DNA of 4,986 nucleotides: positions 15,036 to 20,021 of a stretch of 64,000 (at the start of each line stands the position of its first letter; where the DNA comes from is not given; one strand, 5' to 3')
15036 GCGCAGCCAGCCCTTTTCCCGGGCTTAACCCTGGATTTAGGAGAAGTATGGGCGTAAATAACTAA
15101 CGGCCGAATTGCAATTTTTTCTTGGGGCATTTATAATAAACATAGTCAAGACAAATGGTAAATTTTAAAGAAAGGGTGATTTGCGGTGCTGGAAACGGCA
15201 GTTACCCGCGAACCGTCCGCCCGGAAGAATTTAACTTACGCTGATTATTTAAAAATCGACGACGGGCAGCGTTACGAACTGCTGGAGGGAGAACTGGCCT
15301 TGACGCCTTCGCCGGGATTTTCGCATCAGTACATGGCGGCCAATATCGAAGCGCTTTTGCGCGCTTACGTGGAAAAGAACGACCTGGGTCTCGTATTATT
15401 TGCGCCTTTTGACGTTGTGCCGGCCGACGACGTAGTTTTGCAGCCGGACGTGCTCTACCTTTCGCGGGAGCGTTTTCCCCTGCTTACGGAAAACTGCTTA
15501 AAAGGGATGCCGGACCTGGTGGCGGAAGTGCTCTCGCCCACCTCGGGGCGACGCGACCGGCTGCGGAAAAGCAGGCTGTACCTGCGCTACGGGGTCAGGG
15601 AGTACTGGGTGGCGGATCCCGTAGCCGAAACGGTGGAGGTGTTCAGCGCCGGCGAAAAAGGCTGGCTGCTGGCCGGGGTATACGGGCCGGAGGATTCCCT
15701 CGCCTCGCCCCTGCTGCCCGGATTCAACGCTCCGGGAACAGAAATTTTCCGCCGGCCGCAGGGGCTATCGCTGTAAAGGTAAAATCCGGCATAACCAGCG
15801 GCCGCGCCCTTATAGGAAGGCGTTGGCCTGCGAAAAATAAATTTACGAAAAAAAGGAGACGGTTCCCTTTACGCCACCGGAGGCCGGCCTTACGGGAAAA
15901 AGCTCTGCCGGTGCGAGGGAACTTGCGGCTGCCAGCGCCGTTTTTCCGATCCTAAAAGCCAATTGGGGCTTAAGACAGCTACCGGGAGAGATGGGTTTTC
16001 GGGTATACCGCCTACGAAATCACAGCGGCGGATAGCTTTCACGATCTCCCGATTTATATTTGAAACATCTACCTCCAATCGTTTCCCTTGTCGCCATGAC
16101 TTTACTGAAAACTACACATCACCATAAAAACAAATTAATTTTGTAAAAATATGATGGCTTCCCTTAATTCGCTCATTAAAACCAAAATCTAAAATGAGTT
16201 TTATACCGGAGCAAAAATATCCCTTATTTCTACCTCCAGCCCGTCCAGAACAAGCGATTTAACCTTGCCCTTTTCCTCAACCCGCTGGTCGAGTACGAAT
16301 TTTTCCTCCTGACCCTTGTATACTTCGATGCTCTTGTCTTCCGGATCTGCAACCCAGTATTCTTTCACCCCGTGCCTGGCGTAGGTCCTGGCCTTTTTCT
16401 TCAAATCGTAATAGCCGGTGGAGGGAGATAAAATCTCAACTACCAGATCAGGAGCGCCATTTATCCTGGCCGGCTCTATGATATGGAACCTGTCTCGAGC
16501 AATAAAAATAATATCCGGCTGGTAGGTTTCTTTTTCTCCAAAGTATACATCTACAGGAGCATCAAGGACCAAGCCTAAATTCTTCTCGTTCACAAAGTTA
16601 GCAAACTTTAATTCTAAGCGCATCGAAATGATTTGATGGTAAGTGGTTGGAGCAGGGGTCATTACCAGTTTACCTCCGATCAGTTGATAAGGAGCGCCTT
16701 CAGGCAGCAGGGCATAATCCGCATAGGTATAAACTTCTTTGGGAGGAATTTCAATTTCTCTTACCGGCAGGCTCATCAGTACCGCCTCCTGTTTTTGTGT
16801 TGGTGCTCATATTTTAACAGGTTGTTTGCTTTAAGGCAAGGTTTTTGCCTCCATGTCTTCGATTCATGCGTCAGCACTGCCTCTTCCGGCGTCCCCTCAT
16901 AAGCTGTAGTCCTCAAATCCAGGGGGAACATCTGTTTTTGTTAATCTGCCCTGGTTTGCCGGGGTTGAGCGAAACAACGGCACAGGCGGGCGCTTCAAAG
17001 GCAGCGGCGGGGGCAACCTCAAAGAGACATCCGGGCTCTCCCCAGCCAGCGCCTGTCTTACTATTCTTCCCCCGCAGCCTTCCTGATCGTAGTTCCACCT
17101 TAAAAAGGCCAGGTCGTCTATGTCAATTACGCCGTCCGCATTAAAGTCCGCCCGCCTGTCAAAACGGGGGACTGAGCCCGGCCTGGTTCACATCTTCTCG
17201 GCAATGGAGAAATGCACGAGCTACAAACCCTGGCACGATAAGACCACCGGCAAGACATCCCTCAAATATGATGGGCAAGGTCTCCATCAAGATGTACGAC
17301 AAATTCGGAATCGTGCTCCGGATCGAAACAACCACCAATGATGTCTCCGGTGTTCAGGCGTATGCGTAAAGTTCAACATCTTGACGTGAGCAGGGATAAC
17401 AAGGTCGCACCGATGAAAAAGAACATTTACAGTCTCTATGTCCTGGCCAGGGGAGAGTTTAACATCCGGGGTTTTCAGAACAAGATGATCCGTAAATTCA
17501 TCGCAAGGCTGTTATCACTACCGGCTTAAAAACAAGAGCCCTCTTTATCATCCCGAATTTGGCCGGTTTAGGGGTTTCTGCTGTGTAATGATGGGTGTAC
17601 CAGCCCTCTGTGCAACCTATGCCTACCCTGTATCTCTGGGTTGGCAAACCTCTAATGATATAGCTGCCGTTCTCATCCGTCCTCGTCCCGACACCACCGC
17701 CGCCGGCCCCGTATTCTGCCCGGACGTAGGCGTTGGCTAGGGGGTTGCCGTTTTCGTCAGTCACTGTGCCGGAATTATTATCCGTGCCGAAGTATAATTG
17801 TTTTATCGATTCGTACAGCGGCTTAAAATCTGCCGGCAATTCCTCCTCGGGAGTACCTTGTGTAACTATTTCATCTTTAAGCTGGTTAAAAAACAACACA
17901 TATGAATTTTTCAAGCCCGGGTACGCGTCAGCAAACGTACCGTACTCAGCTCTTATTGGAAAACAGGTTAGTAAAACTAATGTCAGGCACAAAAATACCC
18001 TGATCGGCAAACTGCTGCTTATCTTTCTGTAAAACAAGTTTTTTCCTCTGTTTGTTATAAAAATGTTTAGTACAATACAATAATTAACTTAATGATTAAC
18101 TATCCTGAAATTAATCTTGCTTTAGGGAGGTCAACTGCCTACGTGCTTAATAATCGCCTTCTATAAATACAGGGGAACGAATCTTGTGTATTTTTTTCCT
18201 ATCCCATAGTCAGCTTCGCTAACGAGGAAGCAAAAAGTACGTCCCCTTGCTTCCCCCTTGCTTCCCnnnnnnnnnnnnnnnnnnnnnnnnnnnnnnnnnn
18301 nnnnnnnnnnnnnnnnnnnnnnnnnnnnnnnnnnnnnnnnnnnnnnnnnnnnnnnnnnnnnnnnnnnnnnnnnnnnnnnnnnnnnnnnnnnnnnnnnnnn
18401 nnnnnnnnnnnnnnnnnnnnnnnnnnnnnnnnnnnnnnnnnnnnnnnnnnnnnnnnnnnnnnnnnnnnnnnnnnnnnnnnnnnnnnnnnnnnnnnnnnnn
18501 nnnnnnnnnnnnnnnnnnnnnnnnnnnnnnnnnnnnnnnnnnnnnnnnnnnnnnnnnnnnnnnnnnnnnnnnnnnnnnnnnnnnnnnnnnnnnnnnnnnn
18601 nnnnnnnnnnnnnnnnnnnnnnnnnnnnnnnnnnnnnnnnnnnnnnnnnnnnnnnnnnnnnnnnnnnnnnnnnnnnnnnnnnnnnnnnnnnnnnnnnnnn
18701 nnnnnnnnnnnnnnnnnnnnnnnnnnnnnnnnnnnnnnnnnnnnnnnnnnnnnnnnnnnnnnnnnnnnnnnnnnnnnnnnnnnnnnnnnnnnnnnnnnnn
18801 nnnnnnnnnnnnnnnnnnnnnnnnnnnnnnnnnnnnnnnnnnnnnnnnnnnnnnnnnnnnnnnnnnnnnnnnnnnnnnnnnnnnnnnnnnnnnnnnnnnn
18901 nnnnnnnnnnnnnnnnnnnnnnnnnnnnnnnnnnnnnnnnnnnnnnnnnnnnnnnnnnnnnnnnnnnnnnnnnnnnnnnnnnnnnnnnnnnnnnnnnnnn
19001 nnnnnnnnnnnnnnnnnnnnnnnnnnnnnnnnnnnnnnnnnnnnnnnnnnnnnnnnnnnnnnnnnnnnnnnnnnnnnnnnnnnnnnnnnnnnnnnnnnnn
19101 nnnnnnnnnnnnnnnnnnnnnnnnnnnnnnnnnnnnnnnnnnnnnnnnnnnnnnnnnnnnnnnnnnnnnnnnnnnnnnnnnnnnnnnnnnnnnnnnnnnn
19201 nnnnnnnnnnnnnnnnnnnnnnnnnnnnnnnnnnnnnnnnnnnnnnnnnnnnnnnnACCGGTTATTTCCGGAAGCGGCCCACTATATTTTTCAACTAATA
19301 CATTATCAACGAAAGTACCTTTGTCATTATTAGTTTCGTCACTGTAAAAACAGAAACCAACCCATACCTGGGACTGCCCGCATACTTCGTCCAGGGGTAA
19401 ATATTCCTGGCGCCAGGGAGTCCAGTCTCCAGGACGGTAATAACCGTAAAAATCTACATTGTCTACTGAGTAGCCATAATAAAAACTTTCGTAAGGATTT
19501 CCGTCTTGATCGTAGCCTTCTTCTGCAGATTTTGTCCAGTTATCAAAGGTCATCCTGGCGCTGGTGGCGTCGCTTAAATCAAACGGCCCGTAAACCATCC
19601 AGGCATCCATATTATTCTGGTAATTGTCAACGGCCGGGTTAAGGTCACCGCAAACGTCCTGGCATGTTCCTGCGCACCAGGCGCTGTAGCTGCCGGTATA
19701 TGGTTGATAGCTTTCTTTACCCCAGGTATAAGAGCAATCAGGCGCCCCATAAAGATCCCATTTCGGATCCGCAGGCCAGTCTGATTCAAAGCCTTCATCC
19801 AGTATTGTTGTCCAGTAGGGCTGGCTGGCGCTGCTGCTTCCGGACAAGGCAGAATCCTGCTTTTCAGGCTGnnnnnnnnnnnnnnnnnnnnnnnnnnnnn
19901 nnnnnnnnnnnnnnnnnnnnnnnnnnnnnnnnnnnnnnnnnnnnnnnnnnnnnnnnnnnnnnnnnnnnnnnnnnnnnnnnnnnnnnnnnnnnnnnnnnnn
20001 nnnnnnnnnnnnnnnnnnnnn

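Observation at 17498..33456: Cellulosome-like cohesin/dockerin/SLH surface-assembly locus with no carbohydrate-active enzyme, in a Wood-Ljungdahl spore-former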

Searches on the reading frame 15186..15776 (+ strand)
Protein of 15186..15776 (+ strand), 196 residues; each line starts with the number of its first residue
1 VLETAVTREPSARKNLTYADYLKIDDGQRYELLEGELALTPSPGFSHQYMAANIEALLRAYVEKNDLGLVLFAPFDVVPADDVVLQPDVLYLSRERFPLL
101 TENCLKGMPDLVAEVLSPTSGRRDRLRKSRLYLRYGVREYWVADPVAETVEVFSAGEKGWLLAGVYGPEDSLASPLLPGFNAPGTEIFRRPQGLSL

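Call 6: search_protein_families(library=pfam, proteins=[window:15186-15776:+], max_evalue=0.001)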
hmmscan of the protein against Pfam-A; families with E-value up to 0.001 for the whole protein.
window:15186-15776:+ (196 aa): 1 family
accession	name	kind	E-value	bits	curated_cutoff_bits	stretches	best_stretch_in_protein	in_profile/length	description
PF05685.18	Uma2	-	9.8e-33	113.5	27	1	20-181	3-168/172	Putative restriction endonuclease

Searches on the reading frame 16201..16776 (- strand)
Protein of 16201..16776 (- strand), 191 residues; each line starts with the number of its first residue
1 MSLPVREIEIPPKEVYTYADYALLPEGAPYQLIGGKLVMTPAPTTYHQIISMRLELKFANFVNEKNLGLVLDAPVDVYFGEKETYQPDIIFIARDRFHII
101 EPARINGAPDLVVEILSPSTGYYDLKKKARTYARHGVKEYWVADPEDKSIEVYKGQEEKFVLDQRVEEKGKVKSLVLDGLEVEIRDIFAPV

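Call 6: search_protein_families(library=pfam, proteins=[window:16201-16776:-], max_evalue=0.001)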
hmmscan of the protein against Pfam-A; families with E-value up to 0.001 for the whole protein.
window:16201-16776:- (191 aa): 1 family
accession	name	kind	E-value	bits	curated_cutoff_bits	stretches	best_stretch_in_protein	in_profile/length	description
PF05685.18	Uma2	-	5.7e-32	111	27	1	20-181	3-168/172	Putative restriction endonuclease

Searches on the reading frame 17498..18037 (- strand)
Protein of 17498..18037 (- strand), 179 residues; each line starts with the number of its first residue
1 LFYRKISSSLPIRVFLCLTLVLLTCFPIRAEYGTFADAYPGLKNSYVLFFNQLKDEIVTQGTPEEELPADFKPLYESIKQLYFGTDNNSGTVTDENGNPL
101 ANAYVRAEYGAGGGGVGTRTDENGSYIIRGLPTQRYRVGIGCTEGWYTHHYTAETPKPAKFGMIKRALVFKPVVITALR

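Call 3: search_protein_families(library=pfam, proteins=[window:17498-18037:-], max_evalue=0.01)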
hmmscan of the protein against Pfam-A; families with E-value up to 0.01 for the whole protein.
window:17498-18037:- (179 aa): 3 families
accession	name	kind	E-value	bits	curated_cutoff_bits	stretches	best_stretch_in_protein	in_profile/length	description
PF13620.12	CarboxypepD_reg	-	8.6e-13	48.9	32.3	1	89-140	3-54/82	Carboxypeptidase regulatory-like domain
PF13715.12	CarbopepD_reg_2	-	4e-06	27.2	32.2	1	89-140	2-50/88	CarboxypepD_reg-like domain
PF02369.22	Big_1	-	0.0055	17.2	34.9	1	90-126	23-62/93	Bacterial Ig-like domain (group 1)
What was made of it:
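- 17498..18037 (-): g1: small secreted CarboxypepD_reg protein with no anchor. It is probably a degraded member and is not conserved in most relatives. Pfam E=8.6e-13 (call 3).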

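Call 47: search_protein_families(library=ncbifam, proteins=[window:17498-18037:-], max_evalue=0.01)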
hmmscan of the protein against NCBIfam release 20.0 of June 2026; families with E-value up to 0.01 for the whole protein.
window:17498-18037:- (179 aa): 1 family
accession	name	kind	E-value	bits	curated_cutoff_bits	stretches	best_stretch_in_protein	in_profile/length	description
TIGR04056.1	OMP_RagA_SusC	subfamily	0.0034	15.7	368.25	1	89-129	4-40/981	SusC/RagA family TonB-linked outer membrane protein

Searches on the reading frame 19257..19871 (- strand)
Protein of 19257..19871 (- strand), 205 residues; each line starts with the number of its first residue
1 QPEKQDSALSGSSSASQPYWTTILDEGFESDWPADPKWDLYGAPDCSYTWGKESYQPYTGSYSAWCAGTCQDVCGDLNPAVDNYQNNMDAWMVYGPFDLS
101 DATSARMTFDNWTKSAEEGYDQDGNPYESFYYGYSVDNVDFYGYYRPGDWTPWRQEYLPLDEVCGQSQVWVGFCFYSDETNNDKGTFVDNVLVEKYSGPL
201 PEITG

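Call 82: search_protein_families(library=pfam, proteins=[window:19257-19871:-], max_evalue=1)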
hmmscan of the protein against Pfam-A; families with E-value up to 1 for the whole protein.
seq(205 aa): 0 families
